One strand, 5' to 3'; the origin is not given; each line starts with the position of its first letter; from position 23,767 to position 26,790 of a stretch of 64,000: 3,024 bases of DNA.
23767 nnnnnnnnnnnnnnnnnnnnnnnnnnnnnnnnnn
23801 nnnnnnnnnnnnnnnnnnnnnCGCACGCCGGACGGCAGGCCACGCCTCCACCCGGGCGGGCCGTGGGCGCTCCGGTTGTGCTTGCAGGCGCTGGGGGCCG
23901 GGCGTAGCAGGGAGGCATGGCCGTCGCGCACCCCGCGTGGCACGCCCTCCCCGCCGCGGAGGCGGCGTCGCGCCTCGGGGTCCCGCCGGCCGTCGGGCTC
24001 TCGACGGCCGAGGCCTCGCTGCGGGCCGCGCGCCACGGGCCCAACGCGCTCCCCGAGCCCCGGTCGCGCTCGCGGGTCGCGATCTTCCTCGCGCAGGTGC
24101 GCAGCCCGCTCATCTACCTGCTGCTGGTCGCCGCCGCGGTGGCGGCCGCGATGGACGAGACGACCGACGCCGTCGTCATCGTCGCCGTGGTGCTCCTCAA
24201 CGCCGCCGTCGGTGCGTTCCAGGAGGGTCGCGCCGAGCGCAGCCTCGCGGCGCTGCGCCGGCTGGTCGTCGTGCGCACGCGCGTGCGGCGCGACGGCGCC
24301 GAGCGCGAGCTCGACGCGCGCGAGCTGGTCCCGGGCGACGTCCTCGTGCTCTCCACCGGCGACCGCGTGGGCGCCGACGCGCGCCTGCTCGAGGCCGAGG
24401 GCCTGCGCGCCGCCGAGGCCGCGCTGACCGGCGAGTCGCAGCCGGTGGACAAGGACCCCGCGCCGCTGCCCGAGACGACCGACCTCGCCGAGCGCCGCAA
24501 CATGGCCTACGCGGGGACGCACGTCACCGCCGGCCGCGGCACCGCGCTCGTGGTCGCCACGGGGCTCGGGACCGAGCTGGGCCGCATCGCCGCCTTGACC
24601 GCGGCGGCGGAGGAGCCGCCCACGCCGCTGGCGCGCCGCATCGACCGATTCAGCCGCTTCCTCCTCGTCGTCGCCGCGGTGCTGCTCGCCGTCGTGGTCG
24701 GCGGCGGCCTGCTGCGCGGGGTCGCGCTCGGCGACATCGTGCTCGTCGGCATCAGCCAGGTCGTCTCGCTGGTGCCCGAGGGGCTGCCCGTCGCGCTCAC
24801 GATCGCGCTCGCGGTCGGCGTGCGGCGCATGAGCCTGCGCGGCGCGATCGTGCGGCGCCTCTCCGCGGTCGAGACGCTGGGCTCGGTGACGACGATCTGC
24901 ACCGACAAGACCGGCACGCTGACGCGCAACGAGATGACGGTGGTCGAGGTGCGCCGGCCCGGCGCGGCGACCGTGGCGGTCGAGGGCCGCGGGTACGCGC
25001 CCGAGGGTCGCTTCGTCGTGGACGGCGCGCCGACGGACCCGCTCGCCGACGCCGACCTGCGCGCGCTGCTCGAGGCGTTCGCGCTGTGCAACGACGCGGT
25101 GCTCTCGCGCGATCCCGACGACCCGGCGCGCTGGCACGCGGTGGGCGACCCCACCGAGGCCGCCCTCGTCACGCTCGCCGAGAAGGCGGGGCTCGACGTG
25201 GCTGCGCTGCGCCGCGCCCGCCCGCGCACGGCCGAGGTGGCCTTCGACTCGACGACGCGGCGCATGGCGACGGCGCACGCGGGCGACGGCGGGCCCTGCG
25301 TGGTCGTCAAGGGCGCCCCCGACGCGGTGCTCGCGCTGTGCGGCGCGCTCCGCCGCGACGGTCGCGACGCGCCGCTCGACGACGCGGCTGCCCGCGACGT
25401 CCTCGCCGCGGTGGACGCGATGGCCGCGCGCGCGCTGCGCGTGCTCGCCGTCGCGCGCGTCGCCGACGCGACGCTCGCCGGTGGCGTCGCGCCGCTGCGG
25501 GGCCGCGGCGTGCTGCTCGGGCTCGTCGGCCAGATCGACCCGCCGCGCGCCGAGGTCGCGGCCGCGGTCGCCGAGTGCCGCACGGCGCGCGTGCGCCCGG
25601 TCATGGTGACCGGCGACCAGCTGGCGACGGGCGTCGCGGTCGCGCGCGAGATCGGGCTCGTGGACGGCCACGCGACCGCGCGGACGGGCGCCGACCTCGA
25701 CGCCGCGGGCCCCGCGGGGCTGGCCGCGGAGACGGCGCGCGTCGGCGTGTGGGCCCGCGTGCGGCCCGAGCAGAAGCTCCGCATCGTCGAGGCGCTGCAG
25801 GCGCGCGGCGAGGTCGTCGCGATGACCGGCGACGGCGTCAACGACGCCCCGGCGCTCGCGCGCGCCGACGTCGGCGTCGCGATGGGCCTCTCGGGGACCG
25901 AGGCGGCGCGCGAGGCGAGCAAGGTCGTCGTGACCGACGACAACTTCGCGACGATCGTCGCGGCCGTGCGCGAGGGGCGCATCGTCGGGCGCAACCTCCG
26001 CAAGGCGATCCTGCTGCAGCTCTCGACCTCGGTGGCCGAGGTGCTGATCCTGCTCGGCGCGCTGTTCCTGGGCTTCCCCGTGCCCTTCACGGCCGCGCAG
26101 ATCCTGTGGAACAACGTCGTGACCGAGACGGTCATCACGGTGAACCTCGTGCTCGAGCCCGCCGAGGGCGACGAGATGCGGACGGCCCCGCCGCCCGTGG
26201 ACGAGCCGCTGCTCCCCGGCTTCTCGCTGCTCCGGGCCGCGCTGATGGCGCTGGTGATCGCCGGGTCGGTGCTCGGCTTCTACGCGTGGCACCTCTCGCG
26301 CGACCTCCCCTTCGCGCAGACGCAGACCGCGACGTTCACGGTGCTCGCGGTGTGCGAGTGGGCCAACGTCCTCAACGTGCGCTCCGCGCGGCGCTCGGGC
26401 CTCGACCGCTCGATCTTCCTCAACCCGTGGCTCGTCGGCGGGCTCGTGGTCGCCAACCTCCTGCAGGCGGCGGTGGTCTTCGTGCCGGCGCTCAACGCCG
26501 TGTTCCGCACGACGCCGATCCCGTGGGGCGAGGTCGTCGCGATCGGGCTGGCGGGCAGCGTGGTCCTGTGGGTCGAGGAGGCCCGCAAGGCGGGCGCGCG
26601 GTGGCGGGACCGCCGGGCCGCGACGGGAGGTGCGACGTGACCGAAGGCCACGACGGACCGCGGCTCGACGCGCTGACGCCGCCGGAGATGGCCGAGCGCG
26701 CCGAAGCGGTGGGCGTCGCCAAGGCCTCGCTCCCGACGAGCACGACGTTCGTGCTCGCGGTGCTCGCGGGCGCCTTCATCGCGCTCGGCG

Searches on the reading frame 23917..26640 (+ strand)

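Call 52: search_protein_families(library=pfam, proteins=[window:23917-26640:+], max_evalue=0.0001)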
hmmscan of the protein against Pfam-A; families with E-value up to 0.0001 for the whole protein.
window:23917-26640:+ (907 aa): 5 families
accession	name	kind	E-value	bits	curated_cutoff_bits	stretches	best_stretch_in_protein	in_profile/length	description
PF00122.25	E1-E2_ATPase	-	2e-45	154.9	28.1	1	120-306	6-179/181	E1-E2 ATPase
PF00689.26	Cation_ATPase_C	-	8.7e-41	140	27.3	1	721-892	1-174/175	Cation transporting ATPase, C-terminus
PF13246.12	Cation_ATPase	-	2e-21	76.3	21.7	1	389-476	1-89/91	Cation transport ATPase (P-type)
PF00690.31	Cation_ATPase_N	-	2.4e-18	66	20.4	1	8-76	1-69/69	Cation transporter/ATPase, N-terminus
PF00702.32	Hydrolase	-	8.9e-13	49.5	26.4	1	326-651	3-191/191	haloacid dehalogenase-like hydrolase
